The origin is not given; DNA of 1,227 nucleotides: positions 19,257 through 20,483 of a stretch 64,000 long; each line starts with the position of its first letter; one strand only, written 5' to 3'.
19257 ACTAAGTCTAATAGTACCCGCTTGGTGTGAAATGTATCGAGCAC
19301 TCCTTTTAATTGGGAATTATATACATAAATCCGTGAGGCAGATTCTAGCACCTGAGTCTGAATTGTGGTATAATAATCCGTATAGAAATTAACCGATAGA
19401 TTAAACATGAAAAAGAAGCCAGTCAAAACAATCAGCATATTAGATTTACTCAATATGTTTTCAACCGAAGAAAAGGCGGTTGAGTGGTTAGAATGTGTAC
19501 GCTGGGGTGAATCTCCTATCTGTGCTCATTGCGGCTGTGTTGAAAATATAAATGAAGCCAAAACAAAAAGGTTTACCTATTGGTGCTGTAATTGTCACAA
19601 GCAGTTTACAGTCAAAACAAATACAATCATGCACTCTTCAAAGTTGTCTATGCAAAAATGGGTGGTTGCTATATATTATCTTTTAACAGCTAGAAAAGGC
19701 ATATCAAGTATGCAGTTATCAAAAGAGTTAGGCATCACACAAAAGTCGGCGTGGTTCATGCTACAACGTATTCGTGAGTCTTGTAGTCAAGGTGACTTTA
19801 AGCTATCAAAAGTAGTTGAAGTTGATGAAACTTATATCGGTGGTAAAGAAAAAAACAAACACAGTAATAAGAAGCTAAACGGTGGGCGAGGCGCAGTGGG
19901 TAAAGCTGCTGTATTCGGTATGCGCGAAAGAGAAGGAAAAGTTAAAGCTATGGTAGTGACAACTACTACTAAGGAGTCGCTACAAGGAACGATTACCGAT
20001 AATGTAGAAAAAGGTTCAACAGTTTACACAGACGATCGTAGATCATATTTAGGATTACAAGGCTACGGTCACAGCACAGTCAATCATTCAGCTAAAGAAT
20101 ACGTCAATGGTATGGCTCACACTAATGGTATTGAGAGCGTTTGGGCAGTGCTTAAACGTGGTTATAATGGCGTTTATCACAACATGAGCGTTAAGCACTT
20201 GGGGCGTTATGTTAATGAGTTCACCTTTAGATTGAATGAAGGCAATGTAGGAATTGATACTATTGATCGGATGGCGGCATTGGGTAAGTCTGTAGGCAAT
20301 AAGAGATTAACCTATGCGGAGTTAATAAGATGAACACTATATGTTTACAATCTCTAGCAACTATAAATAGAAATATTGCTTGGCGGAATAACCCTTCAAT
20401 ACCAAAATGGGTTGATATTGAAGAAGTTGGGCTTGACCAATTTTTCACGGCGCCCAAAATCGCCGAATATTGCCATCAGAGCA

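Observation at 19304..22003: IS1595-family transporter IS carrying a restriction-modification operon, inserted in hrcA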

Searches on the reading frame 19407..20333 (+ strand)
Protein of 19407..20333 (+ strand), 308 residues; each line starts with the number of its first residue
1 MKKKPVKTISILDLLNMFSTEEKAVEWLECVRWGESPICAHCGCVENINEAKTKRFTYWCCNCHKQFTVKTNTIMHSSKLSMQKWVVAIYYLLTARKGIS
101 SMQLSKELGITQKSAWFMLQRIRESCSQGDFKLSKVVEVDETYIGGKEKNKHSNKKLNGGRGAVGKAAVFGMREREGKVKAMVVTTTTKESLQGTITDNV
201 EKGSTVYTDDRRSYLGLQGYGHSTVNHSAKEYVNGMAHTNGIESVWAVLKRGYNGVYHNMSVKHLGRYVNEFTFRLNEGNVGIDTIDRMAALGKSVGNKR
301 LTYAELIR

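Call 4: search_protein_families(library=pfam, proteins=[window:19407-20333:+], max_evalue=0.1)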
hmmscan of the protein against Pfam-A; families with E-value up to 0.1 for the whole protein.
window:19407-20333:+ (308 aa): 4 families
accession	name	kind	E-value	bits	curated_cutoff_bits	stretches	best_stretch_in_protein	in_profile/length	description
PF12762.13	DDE_Tnp_IS1595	-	6.7e-42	143.5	27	1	132-277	1-153/153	ISXO2-like transposase domain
PF12760.12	Zn_ribbon_IS1595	-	0.00011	22.5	25.4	1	20-66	2-46/46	Transposase zinc-ribbon domain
PF01325.25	Fe_dep_repress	-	0.02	15.6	26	1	81-124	5-48/60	Iron dependent repressor, N-terminal DNA binding domain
PF23108.1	Zf-C2H2_ZNF451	-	0.045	14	29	0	52-76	28-52/57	Two consecutive Zinc fingers C2H2 type, ZNF451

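Call 7: search_protein_families(library=ncbifam, proteins=[window:19407-20333:+], max_evalue=1)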
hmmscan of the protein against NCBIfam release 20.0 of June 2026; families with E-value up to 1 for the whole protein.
window:19407-20333:+ (308 aa): 5 families
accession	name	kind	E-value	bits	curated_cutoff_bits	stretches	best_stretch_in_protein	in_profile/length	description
NF033547.1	transpos_IS1595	equivalog_domain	1.2e-58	198.5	75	1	77-277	1-213/215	IS1595 family transposase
NF033558.1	transpos_IS1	equivalog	0.0013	18.8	100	1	39-215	1-164/199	IS1 family transposase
NF033550.5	transpos_ISL3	equivalog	0.0067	15.6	180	1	55-144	47-134/370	ISL3 family transposase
TIGR01416.1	Rieske_proteo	equivalog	0.012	15.6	97.4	1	38-67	115-144/176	ubiquinol-cytochrome c reductase iron-sulfur subunit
NF050121.1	bc1_QcrA_actin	exception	0.051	13.1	275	1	36-69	244-275/319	cytochrome bc1 complex Rieske iron-sulfur subunit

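Call 52: search_protein_families(library=padloc, proteins=[window:19407-20330:+], max_evalue=1)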
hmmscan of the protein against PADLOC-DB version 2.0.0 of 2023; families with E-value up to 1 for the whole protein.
window:19407-20330:+ (308 aa): 0 families

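Call 65: list_cluster_members(proteins=[window:19407-20330:+, window:20330-21274:+, window:23718-25385:+, window:22841-23698:+])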
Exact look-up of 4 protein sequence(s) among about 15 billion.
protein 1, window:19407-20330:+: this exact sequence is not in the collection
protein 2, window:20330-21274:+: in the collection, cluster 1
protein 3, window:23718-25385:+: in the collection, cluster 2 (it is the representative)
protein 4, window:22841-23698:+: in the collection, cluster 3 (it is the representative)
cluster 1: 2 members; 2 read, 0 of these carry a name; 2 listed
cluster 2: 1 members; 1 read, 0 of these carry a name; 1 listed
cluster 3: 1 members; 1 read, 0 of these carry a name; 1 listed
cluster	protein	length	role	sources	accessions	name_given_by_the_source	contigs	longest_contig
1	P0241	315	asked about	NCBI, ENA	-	-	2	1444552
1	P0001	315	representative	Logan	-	-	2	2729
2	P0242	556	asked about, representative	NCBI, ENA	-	-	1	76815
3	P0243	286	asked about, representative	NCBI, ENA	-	-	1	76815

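Call 66: find_encoding_contigs(protein=P0241, flank=6000, max_places=6)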
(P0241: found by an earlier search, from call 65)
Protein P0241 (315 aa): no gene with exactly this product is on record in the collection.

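Call 68: find_homologous_proteins(query=window:19407-20330:+, max_evalue=1e-20)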
Query window:19407-20330:+ (308 aa): 7998 proteins with E <= 1e-20 among 8000 candidates; the best 120 are listed.
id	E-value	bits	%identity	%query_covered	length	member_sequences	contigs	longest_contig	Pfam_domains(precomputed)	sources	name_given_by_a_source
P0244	5.3e-180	615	87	100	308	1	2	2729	PF12762.14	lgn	-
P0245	3.0e-171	587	89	95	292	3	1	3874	PF12762.14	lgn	-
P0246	4.8e-168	576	81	100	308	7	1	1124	PF12762.14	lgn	-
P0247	1.3e-167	575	81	100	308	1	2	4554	PF12760.13,PF12762.14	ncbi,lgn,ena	-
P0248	1.6e-147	509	72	98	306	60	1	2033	PF12760.13,PF12762.14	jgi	-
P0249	2.5e-146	505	70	100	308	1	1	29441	PF12760.13,PF12762.14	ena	-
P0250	5.8e-145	500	71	99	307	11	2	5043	PF12760.13,PF12762.14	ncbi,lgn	-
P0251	2.1e-141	489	69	100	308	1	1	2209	PF12760.13,PF12762.14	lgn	-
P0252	6.5e-141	487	69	100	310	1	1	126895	PF12762.14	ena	-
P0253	2.4e-140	485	68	100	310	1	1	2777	PF12762.14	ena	-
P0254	1.4e-139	483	69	98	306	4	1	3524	PF12762.14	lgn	-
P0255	6.1e-139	481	69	100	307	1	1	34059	PF12760.13,PF12762.14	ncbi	-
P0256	7.7e-138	477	69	100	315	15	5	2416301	PF12760.13,PF12762.14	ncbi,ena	-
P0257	5.7e-137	474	67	100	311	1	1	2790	PF12760.13,PF12762.14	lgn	-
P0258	1.4e-136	473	66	99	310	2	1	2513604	PF12760.13,PF12762.14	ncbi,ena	-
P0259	4.1e-136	471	68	99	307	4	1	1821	PF12760.13,PF12762.14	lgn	-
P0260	1.4e-135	470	68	98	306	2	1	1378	PF12760.13,PF12762.14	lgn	-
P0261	8.0e-134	464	67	100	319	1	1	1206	PF12760.13,PF12762.14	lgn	-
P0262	3.7e-133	462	67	99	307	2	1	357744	PF12760.13,PF12762.14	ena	-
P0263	1.4e-132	460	66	99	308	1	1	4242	PF12760.13,PF12762.14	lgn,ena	-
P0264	2.0e-132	459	67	99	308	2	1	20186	PF12760.13,PF12762.14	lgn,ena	-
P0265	9.0e-132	457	67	99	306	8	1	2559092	PF12760.13,PF12762.14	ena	-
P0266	4.4e-131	455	63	100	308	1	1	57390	PF12760.13,PF12762.14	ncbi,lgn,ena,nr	ncbi:MAG: IS1595 family transposase [Gammaproteobacteria bacterium]|nr:IS1595 family transposase [Ga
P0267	1.1e-130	454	66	99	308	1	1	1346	PF12760.13,PF12762.14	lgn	-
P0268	3.1e-130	452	63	99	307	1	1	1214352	PF12760.13,PF12762.14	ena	-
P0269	5.9e-130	451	64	99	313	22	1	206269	PF12760.13,PF12762.14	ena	-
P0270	1.0e-129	450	65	100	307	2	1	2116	PF12760.13,PF12762.14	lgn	-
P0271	2.4e-128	446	65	99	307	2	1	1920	PF12760.13,PF12762.14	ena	-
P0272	2.5e-128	446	65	100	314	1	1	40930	PF12760.13,PF12762.14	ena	-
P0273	5.5e-128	445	65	100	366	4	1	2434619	PF12762.14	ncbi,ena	-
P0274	1.0e-127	444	64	100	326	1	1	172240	PF12760.13,PF12762.14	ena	-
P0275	3.7e-127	442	63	100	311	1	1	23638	PF12760.13,PF12762.14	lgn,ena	-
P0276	4.5e-127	442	65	99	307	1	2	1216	PF12760.13,PF12762.14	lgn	-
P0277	5.8e-127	441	63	100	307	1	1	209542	PF12760.13,PF12762.14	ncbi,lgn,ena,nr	ncbi:MAG: IS1595 family transposase [Gammaproteobacteria bacterium]|nr:IS1595 family transposase [Ga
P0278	9.1e-127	441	63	99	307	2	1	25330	PF12760.13,PF12762.14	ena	-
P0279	1.7e-126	440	64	100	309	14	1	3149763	PF12760.13,PF12762.14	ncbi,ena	-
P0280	1.7e-126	440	64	100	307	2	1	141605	PF12760.13,PF12762.14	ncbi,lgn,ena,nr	ncbi:MAG: IS1595 family transposase [Gammaproteobacteria bacterium]|nr:IS1595 family transposase [Ga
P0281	2.6e-126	439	63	99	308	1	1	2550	PF12760.13,PF12762.14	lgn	-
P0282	4.9e-126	438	62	99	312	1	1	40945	PF12760.13,PF12762.14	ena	-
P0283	5.8e-126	438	63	100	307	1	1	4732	PF12760.13,PF12762.14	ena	-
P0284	7.4e-126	438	63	100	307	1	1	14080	PF12760.13,PF12762.14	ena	-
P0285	1.5e-125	437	61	100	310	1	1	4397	PF12760.13,PF12762.14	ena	-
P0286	5.3e-125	435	65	100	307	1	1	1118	PF12760.13,PF12762.14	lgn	-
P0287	5.9e-125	435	63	100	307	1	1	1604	PF12760.13,PF12762.14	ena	-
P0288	1.0e-124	434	64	100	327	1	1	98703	PF12760.13,PF12762.14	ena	-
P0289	2.4e-124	433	61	100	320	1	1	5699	PF12760.13,PF12762.14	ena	-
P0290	4.2e-124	432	62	100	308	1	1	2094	PF12760.13,PF12762.14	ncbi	-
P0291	7.9e-124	431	61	99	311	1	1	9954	PF12760.13,PF12762.14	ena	-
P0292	1.7e-123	430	64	99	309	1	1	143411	PF12760.13,PF12762.14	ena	-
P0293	2.0e-123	430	64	100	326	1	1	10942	PF12760.13,PF12762.14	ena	-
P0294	2.5e-123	429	61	99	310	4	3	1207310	PF12760.13,PF12762.14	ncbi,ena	-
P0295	3.4e-123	429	60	100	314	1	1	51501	PF12760.13,PF12762.14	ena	-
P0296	3.4e-123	429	63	100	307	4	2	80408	PF12760.13,PF12762.14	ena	-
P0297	8.2e-123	428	61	99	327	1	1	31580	PF12760.13,PF12762.14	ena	-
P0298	1.2e-122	427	61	100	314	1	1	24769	PF12760.13,PF12762.14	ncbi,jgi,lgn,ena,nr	ncbi:MAG: IS1595 family transposase [Gammaproteobacteria bacterium]|nr:IS1595 family transposase [Ga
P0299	3.0e-122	426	60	99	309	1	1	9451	PF12760.13,PF12762.14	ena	-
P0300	3.1e-122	426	60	100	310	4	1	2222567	PF12760.13,PF12762.14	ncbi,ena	-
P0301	4.8e-122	425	62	96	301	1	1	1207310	PF12760.13,PF12762.14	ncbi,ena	-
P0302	1.5e-121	424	63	100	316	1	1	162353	PF12762.14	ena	-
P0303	1.5e-121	424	63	95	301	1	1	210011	PF12760.13,PF12762.14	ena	-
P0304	1.5e-121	424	61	100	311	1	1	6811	PF12760.13,PF12762.14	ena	-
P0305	1.9e-121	423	67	89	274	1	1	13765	PF12760.13,PF12762.14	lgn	-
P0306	2.4e-121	423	59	100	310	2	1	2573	PF12760.13,PF12762.14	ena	-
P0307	4.5e-121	422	62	99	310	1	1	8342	PF12760.13,PF12762.14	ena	-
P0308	4.7e-121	422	60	99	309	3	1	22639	PF12760.13,PF12762.14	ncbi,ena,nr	ncbi:MAG: IS1595 family transposase [Gammaproteobacteria bacterium]|nr:IS1595 family transposase [Ga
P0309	6.2e-121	422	64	92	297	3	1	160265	PF12760.13,PF12762.14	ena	-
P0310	6.4e-121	422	63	100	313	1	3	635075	PF12760.13,PF12762.14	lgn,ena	-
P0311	7.5e-121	421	62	100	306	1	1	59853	PF12760.13,PF12762.14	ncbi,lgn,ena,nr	ncbi:MAG: IS1595 family transposase [Gammaproteobacteria bacterium]|nr:IS1595 family transposase [Ga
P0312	9.3e-121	421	61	99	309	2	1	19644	PF12760.13,PF12762.14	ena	-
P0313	2.2e-120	420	59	100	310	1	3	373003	PF12760.13,PF12762.14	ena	-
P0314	2.8e-120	419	61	100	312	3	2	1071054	PF12760.13,PF12762.14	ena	-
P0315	1.3e-119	417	64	100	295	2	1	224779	PF12760.13,PF12762.14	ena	-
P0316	1.3e-119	417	59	99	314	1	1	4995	PF12760.13,PF12762.14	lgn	-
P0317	1.5e-119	417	63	98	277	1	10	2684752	PF12762.14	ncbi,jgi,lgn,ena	jgi:transposase-like protein/predicted Zn-ribbon and HTH transcriptional regulator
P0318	2.1e-119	417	60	100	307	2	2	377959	PF12760.13,PF12762.14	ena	-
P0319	2.9e-119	416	61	99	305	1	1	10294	PF12760.13,PF12762.14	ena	-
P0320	6.3e-119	415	61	100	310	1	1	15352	PF12762.14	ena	-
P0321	8.8e-119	415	61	99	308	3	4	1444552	PF12762.14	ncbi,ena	-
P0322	1.5e-118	414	63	98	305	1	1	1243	PF12760.13,PF12762.14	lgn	-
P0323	1.6e-118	414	61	100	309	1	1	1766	PF12762.14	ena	-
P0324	1.9e-118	413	62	100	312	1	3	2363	PF12760.13,PF12762.14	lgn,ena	-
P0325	9.8e-118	411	58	100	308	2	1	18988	PF12760.13,PF12762.14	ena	-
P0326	1.4e-117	411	58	100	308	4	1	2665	PF12760.13,PF12762.14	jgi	-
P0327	1.5e-117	411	58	100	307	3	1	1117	PF12760.13,PF12762.14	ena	-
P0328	1.7e-117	410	60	99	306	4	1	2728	PF12760.13,PF12762.14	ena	-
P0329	1.8e-117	410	60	100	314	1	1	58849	PF12760.13,PF12762.14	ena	-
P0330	3.2e-117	409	59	99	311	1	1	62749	PF12760.13,PF12762.14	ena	-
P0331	3.7e-117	409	61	99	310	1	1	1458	PF12760.13,PF12762.14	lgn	-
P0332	3.9e-117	409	60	99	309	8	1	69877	PF12760.13,PF12762.14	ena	-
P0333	6.5e-117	408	58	99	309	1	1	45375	PF12760.13,PF12762.14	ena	-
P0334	6.5e-117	408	58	99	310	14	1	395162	PF12760.13,PF12762.14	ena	-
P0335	9.3e-117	408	60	98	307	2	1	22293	PF12760.13,PF12762.14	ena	-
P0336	9.6e-117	408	60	99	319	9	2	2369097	PF12760.13,PF12762.14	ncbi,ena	-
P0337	1.4e-116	407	59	100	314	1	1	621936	PF12760.13,PF12762.14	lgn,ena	-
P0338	1.8e-116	407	62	99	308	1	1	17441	PF12760.13,PF12762.14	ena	-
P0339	2.5e-116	406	57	100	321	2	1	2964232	PF12760.13,PF12762.14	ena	-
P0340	3.1e-116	406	59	99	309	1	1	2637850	PF12760.13,PF12762.14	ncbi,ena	-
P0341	4.1e-116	406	59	99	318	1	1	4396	PF12760.13,PF12762.14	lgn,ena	-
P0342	5.4e-116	405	60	99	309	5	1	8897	PF12760.13,PF12762.14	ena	-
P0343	6.1e-116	405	59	100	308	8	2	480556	PF12760.13,PF12762.14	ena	-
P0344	1.1e-115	404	60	100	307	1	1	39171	PF12760.13,PF12762.14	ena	-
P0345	1.2e-115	404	62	99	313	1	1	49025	PF12762.14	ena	-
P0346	1.3e-115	404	61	95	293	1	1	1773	PF12760.13,PF12762.14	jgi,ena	-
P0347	1.6e-115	404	63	99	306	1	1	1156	PF12760.13,PF12762.14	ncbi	-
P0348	2.1e-115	403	58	99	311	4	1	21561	PF12760.13,PF12762.14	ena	-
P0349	2.3e-115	403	61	98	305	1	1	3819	PF12760.13,PF12762.14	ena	-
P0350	3.3e-115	403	59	97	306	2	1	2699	PF12760.13,PF12762.14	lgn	-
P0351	6.0e-115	402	61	97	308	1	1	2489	PF12760.13,PF12762.14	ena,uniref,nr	uniref:Transposase n=1 Tax=Candidatus Kentrum sp. FW TaxID=2126338 RepID=A0A450U4I7_9GAMM|nr:MAG: Tr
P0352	6.2e-115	402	62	97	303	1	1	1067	PF12760.13,PF12762.14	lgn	-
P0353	6.3e-115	402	57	100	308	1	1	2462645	PF12760.13,PF12762.14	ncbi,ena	-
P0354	6.5e-115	402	58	99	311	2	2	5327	PF12760.13,PF12762.14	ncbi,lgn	-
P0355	7.8e-115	402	60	99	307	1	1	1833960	PF12760.13,PF12762.14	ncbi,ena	-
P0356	1.1e-114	401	60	98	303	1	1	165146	PF12760.13,PF12762.14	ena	-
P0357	1.3e-114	401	57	99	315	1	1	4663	PF12760.13,PF12762.14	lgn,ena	-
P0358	1.4e-114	401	58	99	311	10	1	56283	PF12760.13,PF12762.14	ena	-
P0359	1.5e-114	401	58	99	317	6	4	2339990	PF12762.14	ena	-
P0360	1.6e-114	401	61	100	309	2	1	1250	PF12762.14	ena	-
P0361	2.0e-114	400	57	99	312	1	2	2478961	PF12760.13,PF12762.14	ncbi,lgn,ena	-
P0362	2.4e-114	400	59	99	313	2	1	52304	PF12760.13,PF12762.14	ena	-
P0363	2.7e-114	400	58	99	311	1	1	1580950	PF12760.13,PF12762.14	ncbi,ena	-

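Call 69: find_encoding_contigs(protein=P0247, flank=3500, max_places=3)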
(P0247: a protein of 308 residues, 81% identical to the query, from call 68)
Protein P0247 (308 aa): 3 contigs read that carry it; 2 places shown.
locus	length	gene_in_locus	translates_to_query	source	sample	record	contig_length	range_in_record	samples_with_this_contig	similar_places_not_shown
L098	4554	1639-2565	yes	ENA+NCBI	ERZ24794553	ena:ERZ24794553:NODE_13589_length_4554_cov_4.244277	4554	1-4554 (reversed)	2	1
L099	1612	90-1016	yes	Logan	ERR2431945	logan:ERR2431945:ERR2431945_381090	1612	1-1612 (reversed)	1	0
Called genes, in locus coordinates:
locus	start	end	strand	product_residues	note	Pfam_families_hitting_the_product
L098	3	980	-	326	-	?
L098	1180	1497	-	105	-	PF12844:HTH_19 (weak), PF13560:HTH_31, PF01381:HTH_3, PF13413:HTH_25 (weak)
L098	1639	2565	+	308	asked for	PF12760:Zn_ribbon_IS1595 (weak), PF12762:DDE_Tnp_IS1595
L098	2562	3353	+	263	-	PF01555:N6_N4_Mtase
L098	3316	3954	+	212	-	PF18275:His_Me_b4a2, PF02945:Endonuclease_7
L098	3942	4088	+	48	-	-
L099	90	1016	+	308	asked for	PF12760:Zn_ribbon_IS1595 (weak), PF12762:DDE_Tnp_IS1595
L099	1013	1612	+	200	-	?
